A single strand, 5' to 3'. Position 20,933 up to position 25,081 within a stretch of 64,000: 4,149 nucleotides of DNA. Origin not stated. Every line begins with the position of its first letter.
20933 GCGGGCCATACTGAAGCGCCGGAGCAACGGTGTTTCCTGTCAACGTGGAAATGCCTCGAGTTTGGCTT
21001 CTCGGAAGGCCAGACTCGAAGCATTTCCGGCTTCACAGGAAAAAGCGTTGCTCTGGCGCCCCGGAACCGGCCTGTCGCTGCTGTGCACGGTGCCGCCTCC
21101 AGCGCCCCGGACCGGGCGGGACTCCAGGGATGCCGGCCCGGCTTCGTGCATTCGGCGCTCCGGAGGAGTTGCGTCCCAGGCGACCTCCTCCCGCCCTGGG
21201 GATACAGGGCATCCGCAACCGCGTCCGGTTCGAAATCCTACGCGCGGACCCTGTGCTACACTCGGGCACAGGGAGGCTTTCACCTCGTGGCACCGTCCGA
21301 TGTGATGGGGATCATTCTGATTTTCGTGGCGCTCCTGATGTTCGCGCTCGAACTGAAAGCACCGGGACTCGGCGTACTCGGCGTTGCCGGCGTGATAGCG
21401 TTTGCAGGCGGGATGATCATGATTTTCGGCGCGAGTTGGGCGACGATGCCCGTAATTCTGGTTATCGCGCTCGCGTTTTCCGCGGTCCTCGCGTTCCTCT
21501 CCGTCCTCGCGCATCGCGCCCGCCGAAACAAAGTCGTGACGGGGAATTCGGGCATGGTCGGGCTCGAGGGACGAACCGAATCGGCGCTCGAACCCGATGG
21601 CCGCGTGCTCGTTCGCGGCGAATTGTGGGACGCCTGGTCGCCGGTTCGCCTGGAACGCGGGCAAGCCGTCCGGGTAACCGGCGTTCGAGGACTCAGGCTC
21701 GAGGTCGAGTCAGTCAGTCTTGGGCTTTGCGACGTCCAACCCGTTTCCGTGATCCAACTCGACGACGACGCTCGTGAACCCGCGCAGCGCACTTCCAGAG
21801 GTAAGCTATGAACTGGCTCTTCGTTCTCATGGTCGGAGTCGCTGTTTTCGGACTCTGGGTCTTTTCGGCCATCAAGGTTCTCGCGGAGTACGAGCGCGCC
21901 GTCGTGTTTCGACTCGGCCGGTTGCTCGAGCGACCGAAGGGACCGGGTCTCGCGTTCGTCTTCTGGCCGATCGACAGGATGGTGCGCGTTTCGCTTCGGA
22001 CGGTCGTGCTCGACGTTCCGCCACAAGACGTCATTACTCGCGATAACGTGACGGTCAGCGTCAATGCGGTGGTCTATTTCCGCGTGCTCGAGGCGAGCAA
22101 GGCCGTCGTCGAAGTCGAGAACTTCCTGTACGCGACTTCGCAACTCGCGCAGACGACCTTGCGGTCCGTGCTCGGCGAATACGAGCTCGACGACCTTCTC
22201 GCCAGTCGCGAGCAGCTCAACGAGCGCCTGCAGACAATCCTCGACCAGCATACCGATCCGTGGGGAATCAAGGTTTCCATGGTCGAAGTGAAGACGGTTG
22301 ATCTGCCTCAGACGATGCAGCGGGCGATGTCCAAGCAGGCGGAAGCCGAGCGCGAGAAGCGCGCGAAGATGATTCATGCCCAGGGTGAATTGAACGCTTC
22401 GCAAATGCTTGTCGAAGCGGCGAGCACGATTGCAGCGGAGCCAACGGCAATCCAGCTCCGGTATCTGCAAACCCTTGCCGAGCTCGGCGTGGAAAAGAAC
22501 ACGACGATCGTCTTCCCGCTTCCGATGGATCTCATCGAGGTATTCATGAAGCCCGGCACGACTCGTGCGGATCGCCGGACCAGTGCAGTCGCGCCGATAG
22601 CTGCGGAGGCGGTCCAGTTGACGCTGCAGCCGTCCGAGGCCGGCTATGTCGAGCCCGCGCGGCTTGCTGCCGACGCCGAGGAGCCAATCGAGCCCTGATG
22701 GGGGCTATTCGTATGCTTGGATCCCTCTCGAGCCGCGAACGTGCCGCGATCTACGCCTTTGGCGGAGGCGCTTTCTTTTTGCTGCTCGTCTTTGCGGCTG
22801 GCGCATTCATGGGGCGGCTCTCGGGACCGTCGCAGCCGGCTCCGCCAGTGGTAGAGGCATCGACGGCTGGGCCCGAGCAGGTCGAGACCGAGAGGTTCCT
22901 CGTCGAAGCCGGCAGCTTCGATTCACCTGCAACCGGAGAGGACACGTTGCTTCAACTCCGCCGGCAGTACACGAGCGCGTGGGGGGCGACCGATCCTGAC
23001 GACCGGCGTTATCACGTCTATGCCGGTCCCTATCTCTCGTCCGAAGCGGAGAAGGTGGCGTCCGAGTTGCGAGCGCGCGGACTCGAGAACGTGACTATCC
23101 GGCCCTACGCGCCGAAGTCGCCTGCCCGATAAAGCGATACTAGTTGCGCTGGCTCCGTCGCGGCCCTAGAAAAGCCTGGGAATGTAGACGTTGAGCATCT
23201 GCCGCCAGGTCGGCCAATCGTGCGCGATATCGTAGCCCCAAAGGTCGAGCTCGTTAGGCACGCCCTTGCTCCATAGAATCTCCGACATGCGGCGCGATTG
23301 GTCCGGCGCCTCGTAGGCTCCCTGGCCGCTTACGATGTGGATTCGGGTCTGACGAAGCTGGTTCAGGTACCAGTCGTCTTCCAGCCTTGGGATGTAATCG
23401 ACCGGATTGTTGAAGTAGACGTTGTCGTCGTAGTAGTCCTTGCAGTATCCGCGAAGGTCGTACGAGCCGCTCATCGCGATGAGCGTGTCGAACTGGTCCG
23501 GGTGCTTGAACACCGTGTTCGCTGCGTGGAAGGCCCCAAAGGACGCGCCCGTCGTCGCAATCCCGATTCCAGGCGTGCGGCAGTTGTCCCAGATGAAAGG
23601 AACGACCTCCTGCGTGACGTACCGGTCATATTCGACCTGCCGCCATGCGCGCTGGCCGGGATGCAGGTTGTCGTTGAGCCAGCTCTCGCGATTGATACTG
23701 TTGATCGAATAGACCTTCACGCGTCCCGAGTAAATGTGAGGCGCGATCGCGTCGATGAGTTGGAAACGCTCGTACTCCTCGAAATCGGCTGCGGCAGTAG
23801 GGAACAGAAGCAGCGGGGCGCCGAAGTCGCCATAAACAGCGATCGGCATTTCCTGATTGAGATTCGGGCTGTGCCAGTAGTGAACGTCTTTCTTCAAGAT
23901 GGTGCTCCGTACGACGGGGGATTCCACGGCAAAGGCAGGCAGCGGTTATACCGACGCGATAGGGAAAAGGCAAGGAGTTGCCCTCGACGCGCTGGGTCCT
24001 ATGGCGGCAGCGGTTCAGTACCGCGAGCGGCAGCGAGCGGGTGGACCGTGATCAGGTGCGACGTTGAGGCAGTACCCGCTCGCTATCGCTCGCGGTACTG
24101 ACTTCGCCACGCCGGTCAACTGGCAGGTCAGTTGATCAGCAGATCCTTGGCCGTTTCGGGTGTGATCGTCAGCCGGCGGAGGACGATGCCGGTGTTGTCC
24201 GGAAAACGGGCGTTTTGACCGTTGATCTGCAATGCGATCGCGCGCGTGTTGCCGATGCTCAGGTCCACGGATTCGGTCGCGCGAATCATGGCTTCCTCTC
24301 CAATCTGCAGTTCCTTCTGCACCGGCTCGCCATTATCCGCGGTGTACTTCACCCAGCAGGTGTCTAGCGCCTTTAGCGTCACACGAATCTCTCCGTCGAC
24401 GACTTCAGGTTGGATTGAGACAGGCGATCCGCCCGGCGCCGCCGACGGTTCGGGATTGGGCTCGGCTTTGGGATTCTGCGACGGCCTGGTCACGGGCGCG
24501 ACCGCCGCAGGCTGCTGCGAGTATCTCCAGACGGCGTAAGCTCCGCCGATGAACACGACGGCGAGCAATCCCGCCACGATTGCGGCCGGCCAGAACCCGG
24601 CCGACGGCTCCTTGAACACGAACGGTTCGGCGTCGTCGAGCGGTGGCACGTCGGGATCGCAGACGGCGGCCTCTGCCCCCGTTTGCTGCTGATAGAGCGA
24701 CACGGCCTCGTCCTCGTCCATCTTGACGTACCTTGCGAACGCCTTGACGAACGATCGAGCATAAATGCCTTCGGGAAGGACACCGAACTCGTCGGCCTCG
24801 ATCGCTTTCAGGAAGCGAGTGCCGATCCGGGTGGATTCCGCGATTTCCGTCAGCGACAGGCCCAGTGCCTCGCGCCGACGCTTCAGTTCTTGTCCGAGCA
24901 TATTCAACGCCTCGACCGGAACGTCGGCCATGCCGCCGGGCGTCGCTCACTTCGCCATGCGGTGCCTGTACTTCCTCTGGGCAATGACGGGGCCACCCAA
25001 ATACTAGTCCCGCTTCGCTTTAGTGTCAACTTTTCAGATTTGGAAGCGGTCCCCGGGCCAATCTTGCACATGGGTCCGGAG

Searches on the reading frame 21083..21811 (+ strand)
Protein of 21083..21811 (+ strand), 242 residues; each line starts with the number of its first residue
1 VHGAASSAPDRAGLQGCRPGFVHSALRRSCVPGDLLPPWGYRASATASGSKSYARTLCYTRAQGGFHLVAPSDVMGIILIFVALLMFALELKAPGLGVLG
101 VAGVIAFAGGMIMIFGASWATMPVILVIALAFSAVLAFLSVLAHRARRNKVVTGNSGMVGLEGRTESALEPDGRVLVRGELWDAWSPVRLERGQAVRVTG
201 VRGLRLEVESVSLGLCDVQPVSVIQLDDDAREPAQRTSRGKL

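Call 7: search_protein_families(library=pfam, proteins=[window:21083-21811:+], max_evalue=0.001)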
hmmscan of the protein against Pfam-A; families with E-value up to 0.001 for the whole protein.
window:21083-21811:+ (242 aa): 2 families
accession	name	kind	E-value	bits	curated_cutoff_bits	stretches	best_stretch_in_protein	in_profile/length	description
PF01957.25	NfeD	-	9.7e-14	51.8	29.1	1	157-209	3-56/57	NfeD-like C-terminal, partner-binding domain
PF24961.1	NfeD_membrane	-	4.7e-10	40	26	1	62-140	37-117/119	NfeD integral membrane domain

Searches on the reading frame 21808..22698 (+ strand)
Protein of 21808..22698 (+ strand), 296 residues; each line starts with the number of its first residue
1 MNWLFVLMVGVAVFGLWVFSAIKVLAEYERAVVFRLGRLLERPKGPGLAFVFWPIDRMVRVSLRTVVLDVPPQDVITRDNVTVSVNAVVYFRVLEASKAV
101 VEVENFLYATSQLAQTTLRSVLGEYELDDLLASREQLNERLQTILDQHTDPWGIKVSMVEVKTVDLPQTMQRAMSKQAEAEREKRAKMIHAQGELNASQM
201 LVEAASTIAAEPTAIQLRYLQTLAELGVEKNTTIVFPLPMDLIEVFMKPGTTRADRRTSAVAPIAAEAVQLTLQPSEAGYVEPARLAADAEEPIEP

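Call 7: search_protein_families(library=pfam, proteins=[window:21808-22698:+], max_evalue=0.001)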
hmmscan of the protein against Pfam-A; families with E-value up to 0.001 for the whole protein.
window:21808-22698:+ (296 aa): 2 families
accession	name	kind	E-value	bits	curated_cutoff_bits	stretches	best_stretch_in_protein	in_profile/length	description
PF01145.31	Band_7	-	1.5e-37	129.8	23.6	1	26-194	4-175/176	SPFH domain / Band 7 family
PF13421.11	Band_7_1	-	0.00026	21.1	24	1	112-179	139-208/211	SPFH domain-Band 7 family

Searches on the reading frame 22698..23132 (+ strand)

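Call 7: search_protein_families(library=pfam, proteins=[window:22698-23132:+], max_evalue=0.001)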
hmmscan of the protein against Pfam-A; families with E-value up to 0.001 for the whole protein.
window:22698-23132:+ (144 aa): 1 family
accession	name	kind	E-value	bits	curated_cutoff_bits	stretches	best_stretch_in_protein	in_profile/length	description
PF05036.18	SPOR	-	1.7e-05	25.5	21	1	65-131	3-72/76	SPOR domain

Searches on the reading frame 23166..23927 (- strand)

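Call 7: search_protein_families(library=pfam, proteins=[window:23166-23927:-], max_evalue=0.001)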
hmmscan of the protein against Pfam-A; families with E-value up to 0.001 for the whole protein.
window:23166-23927:- (253 aa): 2 families
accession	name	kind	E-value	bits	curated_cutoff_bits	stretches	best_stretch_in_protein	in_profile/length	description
PF00756.26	Esterase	-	1.5e-10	41.7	22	1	97-247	91-246/251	Putative esterase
PF00326.27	Peptidase_S9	-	0.00013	21.9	22.6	1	123-168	66-114/213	Prolyl oligopeptidase family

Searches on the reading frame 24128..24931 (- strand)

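Call 8: search_protein_families(library=pfam, proteins=[window:24128-24931:-], max_evalue=0.001)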
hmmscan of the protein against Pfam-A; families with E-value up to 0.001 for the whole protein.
window:24128-24931:- (267 aa): 4 families
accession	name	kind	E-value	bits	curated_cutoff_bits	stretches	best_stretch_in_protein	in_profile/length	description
PF13413.12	HTH_25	-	1.8e-20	72.9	24.6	1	16-75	2-61/62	Helix-turn-helix domain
PF13464.11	RodZ_C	-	2.4e-10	40.7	23.9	1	185-255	1-72/72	RodZ C-terminal domain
PF13560.12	HTH_31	-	2.2e-06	28.3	27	1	12-76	2-61/64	Helix-turn-helix domain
PF12844.13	HTH_19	-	4.7e-06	26.9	30.2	1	13-80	1-62/64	Helix-turn-helix domain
